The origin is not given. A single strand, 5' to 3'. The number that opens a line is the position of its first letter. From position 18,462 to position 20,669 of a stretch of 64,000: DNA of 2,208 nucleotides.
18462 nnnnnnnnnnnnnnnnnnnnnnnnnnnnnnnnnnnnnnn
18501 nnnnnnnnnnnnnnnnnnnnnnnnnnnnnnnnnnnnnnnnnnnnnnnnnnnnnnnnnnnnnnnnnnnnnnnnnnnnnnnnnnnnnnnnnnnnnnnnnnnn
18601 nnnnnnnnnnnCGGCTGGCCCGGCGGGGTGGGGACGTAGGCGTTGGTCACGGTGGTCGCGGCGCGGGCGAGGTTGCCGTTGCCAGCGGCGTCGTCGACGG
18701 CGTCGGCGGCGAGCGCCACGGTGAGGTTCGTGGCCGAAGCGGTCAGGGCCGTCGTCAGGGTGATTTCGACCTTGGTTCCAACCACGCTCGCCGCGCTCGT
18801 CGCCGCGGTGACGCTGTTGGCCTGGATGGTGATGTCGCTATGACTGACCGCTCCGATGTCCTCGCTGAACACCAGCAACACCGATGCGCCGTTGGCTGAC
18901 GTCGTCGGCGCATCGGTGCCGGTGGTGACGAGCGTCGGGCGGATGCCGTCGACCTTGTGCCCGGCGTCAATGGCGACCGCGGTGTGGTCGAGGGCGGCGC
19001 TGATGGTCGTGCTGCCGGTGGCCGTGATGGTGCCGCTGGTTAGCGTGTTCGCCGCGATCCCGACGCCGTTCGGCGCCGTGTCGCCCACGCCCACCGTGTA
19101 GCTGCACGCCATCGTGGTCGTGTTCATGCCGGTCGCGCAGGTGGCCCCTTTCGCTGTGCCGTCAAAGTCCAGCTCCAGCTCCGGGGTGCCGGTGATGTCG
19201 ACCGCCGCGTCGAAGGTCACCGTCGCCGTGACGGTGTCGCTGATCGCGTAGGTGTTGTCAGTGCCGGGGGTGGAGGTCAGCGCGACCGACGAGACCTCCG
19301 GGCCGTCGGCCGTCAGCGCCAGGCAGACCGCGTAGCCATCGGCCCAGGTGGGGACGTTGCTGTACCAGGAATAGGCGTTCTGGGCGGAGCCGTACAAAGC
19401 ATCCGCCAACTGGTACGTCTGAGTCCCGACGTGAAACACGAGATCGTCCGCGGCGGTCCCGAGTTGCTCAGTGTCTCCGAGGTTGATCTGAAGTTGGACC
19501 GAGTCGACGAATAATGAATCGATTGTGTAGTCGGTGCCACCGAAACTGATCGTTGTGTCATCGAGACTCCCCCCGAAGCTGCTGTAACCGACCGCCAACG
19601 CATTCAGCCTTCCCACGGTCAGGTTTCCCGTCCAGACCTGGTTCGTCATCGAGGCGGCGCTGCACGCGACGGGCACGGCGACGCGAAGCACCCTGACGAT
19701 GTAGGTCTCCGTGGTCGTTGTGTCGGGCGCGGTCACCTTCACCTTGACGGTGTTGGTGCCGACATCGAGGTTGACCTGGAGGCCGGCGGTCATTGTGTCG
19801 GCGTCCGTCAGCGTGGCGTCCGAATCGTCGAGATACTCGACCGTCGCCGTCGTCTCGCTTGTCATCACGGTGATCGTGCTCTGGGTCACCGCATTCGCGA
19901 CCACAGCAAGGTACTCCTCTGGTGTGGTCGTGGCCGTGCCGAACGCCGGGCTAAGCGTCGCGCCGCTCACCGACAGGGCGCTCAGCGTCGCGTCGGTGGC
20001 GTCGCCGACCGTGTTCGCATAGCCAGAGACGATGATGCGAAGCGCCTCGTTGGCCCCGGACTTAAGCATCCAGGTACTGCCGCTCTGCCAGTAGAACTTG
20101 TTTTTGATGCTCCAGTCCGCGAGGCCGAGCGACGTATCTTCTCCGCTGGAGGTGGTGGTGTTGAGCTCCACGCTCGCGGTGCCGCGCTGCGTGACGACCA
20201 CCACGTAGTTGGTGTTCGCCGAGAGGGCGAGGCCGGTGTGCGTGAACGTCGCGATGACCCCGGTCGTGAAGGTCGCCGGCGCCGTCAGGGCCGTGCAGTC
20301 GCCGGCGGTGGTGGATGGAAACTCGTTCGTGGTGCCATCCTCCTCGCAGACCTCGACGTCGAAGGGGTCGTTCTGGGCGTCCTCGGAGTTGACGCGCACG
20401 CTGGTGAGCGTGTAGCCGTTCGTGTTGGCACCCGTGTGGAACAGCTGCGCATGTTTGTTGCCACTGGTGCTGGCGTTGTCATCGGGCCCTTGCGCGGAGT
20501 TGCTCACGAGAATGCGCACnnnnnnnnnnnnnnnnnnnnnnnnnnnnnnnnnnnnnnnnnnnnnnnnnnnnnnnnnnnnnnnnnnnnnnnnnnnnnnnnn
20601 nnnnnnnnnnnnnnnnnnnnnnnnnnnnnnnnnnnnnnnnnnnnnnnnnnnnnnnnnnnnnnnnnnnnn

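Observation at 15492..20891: Very GC-rich giant autotransporter adhesin embedded in a lower-GC backbone, flanked by repeat debris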

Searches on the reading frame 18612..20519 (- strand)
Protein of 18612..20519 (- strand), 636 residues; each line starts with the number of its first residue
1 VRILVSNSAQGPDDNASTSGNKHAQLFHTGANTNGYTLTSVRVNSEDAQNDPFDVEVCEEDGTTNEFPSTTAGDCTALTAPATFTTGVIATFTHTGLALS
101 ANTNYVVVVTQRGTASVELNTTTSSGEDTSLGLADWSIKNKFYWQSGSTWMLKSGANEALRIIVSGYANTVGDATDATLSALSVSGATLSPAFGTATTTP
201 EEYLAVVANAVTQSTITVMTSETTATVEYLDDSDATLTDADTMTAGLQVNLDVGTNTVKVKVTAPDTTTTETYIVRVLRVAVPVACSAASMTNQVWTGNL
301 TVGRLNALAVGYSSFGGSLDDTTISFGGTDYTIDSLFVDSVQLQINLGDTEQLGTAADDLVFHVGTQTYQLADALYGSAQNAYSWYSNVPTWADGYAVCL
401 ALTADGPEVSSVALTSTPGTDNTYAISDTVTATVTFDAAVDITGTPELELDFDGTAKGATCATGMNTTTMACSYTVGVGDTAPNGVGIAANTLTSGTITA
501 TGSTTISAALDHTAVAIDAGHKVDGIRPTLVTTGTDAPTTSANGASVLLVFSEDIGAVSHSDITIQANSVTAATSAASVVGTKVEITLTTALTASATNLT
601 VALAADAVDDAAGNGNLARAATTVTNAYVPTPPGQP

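Call 46: find_homologous_proteins(query=window:18612-20519:-, max_evalue=0.00001)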
Query window:18612-20519:- (636 aa): 220 proteins with E <= 0.00001 among 8000 candidates; the best 120 are listed.
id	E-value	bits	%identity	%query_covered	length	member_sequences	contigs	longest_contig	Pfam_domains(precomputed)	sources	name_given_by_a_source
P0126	0.0e+0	1062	63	73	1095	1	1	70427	PF12733.14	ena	-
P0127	0.0e+0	1030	87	90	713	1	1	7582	PF12733.14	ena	-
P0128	0.0e+0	1029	63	99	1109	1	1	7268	PF12733.14,PF00028.24,PF00041.28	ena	-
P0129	0.0e+0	1028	74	92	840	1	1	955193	PF12733.14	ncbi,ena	-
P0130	0.0e+0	1023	80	99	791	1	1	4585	PF12733.14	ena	-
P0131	8.1e-275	931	62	99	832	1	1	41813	PF12733.14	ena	-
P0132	2.6e-268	910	87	75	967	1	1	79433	PF12733.14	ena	-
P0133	1.5e-266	904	78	90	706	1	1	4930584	PF12733.14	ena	-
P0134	1.9e-264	897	62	98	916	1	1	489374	PF12733.14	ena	-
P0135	2.7e-263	893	49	56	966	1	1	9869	-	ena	-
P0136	2.3e-252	857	69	100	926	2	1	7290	PF12733.14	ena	-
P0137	2.1e-249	847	70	97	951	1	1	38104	PF12733.14,PF25059.2,PF00041.28,PF16656.12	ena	-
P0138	9.1e-248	842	75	35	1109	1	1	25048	PF13753.13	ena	-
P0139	7.0e-247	839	77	85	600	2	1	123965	PF12733.14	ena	-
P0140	7.8e-246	835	68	100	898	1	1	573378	PF12733.14,PF25059.2,PF00028.24,PF00041.28,PF16656.12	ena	-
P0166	3.1e-198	678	67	83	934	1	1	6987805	PF12733.14,PF00028.24,PF00041.28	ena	-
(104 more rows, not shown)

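Call 47: find_encoding_contigs(protein=P0133, flank=10000, max_places=2)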
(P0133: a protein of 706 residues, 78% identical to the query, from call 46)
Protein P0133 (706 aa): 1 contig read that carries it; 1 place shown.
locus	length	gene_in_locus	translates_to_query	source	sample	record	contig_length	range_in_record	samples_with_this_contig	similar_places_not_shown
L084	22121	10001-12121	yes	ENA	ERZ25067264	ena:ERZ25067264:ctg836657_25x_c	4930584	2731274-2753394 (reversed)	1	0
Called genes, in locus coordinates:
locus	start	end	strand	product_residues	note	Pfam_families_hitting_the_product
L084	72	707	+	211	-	PF00078:RVT_1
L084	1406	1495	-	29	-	-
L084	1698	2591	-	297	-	PF13304:AAA_21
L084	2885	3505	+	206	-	PF05598:DUF772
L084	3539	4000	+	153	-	PF01609:DDE_Tnp_1, PF13751:DDE_Tnp_1_6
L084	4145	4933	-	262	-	PF13304:AAA_21 (weak)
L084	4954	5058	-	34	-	-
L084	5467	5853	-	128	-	PF01850:PIN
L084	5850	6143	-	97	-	-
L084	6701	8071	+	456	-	PF00196:GerE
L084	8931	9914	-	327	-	PF00589:Phage_integrase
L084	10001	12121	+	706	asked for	PF12733:Cadherin-like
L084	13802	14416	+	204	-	PF02411:MerT, PF00403:HMA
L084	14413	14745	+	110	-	-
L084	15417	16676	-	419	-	PF13356:Arm-DNA-bind_3, PF22022:Phage_int_M, PF00589:Phage_integrase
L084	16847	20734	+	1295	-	PF00028:Cadherin (faint), PF22352:K319L-like_PKD (faint), PF25788:Ig_Rha78A_N (faint), PF00041:fn3, PF01108:Tissue_fac (faint), PF16656:Pur_ac_phosph_N (faint), PF00041:fn3, PF00041:fn3, +10 more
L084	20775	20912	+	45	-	-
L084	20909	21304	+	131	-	-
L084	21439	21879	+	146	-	-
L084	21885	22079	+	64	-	-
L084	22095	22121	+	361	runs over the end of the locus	PF08401:ArdcN, PF18818:MPTase-PolyVal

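Call 48: find_encoding_contigs(protein=P0166, flank=10000, max_places=2)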
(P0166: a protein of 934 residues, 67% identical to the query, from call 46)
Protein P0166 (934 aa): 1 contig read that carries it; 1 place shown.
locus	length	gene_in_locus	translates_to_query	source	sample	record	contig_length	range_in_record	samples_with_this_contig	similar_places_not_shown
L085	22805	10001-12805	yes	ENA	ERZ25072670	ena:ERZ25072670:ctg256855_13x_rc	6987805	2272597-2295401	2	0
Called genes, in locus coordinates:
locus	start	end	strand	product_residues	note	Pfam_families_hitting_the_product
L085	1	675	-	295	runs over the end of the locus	PF13505:OMP_b-brl, PF01617:Surface_Ag_2 (weak)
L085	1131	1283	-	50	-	-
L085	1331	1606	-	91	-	PF13701:DDE_Tnp_1_4 (weak)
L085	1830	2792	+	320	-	PF13505:OMP_b-brl (weak)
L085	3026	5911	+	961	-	PF17210:SdrD_B (weak), PF13620:CarboxypepD_reg, PF13715:CarbopepD_reg_2, PF07715:Plug, PF00593:TonB_dep_Rec_b-barrel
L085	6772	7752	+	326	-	PF00196:GerE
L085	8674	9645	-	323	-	PF00589:Phage_integrase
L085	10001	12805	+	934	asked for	PF12733:Cadherin-like, PF00028:Cadherin (weak), PF00041:fn3, PF00028:Cadherin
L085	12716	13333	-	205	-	-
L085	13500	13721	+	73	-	-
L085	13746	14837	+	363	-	PF08401:ArdcN, PF18818:MPTase-PolyVal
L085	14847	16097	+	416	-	-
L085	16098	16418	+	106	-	-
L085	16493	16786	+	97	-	PF04956:TrbC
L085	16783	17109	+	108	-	PF05101:VirB3 (weak)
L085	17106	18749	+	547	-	PF27097:VirB4_TrbE_N, PF01935:DUF87 (weak), PF19044:P-loop_TraG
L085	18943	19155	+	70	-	-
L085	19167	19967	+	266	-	PF19044:P-loop_TraG (weak)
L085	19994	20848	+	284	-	PF03524:CagX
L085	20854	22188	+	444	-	PF03743:TrbI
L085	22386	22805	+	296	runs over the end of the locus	-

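Call 49: find_encoding_contigs(protein=P0129, flank=10000, max_places=2)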
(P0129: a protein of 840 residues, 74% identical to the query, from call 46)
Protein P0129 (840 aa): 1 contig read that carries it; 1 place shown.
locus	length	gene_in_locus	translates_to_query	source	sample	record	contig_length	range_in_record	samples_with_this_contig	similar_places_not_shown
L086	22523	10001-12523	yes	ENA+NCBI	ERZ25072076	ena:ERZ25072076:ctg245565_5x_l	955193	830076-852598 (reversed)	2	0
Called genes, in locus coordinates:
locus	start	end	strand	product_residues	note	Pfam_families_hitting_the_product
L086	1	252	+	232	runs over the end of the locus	PF01066:CDP-OH_P_transf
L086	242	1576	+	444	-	PF07994:NAD_binding_5, PF01658:Inos-1-P_synth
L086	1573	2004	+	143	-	PF13473:Cupredoxin_1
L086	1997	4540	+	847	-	PF00403:HMA, PF00122:E1-E2_ATPase, PF00702:Hydrolase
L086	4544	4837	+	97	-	-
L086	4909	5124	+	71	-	PF00403:HMA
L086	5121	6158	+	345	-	PF00676:E1_dh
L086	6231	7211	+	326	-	PF02779:Transket_pyr, PF02780:Transketolase_C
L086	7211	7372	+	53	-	-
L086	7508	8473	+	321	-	-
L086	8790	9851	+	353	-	PF00126:HTH_1, PF03466:LysR_substrate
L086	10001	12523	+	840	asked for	PF12733:Cadherin-like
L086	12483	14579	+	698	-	PF03160:Calx-beta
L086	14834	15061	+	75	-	PF05930:Phage_AlpA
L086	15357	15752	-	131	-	-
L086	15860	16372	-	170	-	PF00589:Phage_integrase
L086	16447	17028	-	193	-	PF13356:Arm-DNA-bind_3, PF22022:Phage_int_M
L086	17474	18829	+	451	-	PF00364:Biotin_lipoyl, PF02817:E3_binding, PF00198:2-oxoacid_dh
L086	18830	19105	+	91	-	-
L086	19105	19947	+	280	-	PF02811:PHP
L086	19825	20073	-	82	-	-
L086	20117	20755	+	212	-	PF00106:adh_short, PF13561:adh_short_C2, PF23441:SDR (weak)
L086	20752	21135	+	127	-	PF03745:DUF309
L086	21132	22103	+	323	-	PF03486:HI0933_like (faint), PF07992:Pyr_redox_2, PF00890:FAD_binding_2 (faint), PF01266:DAO (faint), PF13738:Pyr_redox_3, PF00070:Pyr_redox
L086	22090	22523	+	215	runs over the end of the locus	PF00753:Lactamase_B, PF12706:Lactamase_B_2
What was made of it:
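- On Integrase-borne genomic island / ICE (in the window): The related genes in L084-L086 do sit beside integrases, and L084/L085 also beside conjugation genes (calls 47-49).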

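Call 96: find_homologous_proteins(query=L086:6231-7208:+, max_evalue=1e-30)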
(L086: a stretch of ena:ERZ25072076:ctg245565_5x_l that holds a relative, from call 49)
Query L086:6231-7208:+ (326 aa): 8000 proteins with E <= 1e-30 among 8000 candidates; the best 120 are listed.
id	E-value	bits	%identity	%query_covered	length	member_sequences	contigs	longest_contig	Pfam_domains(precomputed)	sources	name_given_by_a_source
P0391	2.9e-214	728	100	100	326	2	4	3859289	PF02780.26,PF02779.30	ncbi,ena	-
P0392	8.5e-197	670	89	100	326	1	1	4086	PF02780.26,PF02779.30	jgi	jgi:pyruvate/2-oxoglutarate/acetoin dehydrogenase E1 component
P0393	1.3e-196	670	90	100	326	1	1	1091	PF02780.26,PF02779.30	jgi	-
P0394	2.0e-196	669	89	100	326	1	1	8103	PF02780.26,PF02779.30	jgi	jgi:2-oxoisovalerate dehydrogenase E1 component beta subunit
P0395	4.2e-196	668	88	100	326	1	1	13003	PF02780.26,PF02779.30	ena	-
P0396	9.3e-195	664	88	100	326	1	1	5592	PF02780.26,PF02779.30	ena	-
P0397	9.7e-195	664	89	100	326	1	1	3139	PF02780.26,PF02779.30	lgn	-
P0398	5.0e-194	661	87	100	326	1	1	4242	PF02780.26,PF02779.30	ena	-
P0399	5.5e-194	661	87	100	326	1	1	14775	PF02780.26,PF02779.30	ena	-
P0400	7.9e-194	661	87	100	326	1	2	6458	PF02780.26,PF02779.30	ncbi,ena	-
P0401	1.1e-193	660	87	100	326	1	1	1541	PF02780.26,PF02779.30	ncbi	-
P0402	1.5e-193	660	87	100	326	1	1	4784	PF02780.26,PF02779.30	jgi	jgi:2-oxoisovalerate dehydrogenase E1 component beta subunit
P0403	2.1e-193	659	88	100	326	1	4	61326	PF02780.26,PF02779.30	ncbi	-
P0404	3.1e-193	659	87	100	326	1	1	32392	PF02780.26,PF02779.30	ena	-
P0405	3.5e-193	659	88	100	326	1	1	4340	PF02780.26,PF02779.30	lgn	-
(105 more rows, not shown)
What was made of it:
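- L086 resembles Gemmatimonadota: its E1-beta protein is 85-89% identical to named Gemmatimonadales proteins (call 96).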

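Call 98: search_protein_families(library=pfam, proteins=[L084:16847-20734:+, L085:10001-12805:+, L086:12483-14579:+, L084:15417-16676:-, L084:8931-9914:-], max_evalue=0.0001)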
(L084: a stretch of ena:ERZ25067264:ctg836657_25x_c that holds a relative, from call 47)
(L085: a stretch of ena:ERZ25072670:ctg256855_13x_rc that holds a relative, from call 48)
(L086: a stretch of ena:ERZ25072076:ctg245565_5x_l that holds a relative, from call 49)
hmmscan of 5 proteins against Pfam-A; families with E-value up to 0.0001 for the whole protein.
L084:16847-20734:+ (1295 aa): 14 families
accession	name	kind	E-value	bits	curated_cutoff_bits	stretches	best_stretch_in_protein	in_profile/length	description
PF00041.27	fn3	-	1.7e-82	272.1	25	7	165-247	5-81/84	Fibronectin type III domain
PF25059.1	FN3_DSCAM-DSCAML_C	-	2.2e-38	130.9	39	1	176-240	6-70/89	DSCAM/DSCAML C-terminal Fn3-like domain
PF07495.19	Y_Y_Y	-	1.1e-23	83.3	26.6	0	286-336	8-57/65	Y_Y_Y domain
PF21605.3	CRLF2-like_D2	-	2.4e-22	79.3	27.3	0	623-694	1-70/94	Cytokine receptor-like factor 2-like, D2 domain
PF16656.11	Pur_ac_phosph_N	-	8.3e-20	71.6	30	0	163-245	3-87/93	Purple acid Phosphatase, N-terminal domain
PF01108.23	Tissue_fac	-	1.4e-16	60.7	27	0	616-696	15-101/107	Tissue factor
PF25788.1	Ig_Rha78A_N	-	4.3e-11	43.5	27.4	0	292-337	50-96/105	Rha78A-like, N-terminal immunoglobulin domain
PF10179.15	NDNF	-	5.1e-11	43.2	27.3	0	775-799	87-111/127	Neuron-derived neurotrophic factor, first Fn(III) domain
PF24489.1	Ig_J_second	-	5.2e-10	39.7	27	0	673-710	55-94/105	Tip attachment protein J second Ig-like domain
PF16323.11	DUF4959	-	8.9e-09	36.1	32.9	0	617-698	13-94/106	Domain of unknown function (DUF4959)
PF22352.2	K319L-like_PKD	-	2.3e-08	34.3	27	0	638-694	14-69/84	K319L-like, PKD domain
PF25814.1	fn3_SORL1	-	8.9e-08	32.5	27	0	477-521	40-82/90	SORL1-like, fn3 domain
PF00028.23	Cadherin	-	4.3e-06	27.5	28.8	1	66-151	4-92/93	Cadherin domain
PF25300.1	Fn3_Dep-1_3rd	-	9.4e-06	25.9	26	0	166-236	3-73/85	Dep-1 third Fn3-like domain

L085:10001-12805:+ (934 aa): 4 families
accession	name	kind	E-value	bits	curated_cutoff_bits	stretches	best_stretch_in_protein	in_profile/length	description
PF00028.23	Cadherin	-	3.5e-18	66.2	28.8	2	800-886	4-93/93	Cadherin domain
PF12733.13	Cadherin-like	-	8.5e-13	49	24.2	1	239-336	1-88/89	Cadherin-like beta sandwich domain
PF00041.27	fn3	-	1.5e-10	41.5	25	1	702-778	10-81/84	Fibronectin type III domain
PF08329.16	ChitinaseA_N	-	3.6e-05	23.9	21.2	0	822-891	51-113/133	Chitinase A, N-terminal domain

L086:12483-14579:+ (698 aa): 1 family
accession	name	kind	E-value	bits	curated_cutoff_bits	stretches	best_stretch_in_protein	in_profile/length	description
PF03160.20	Calx-beta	-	6e-24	84.8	27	1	78-171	4-98/119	Calx-beta domain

L084:15417-16676:- (419 aa): 3 families
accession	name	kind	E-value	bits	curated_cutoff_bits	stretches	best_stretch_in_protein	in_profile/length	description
PF22022.2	Phage_int_M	-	4.8e-25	88.1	27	1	112-204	1-93/96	Phage integrase central domain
PF13356.12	Arm-DNA-bind_3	-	1.2e-17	64.3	27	1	26-106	2-83/83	Arm DNA-binding domain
PF00589.27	Phage_integrase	-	2.5e-13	50.6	27.1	1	223-381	5-168/172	Phage integrase family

L084:8931-9914:- (327 aa): 1 family
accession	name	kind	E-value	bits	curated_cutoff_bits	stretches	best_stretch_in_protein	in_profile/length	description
PF00589.27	Phage_integrase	-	8e-16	58.7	27.1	1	139-307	9-165/172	Phage integrase family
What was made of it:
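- Mobile context of the high-GC loci (calls 47-49, 98).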
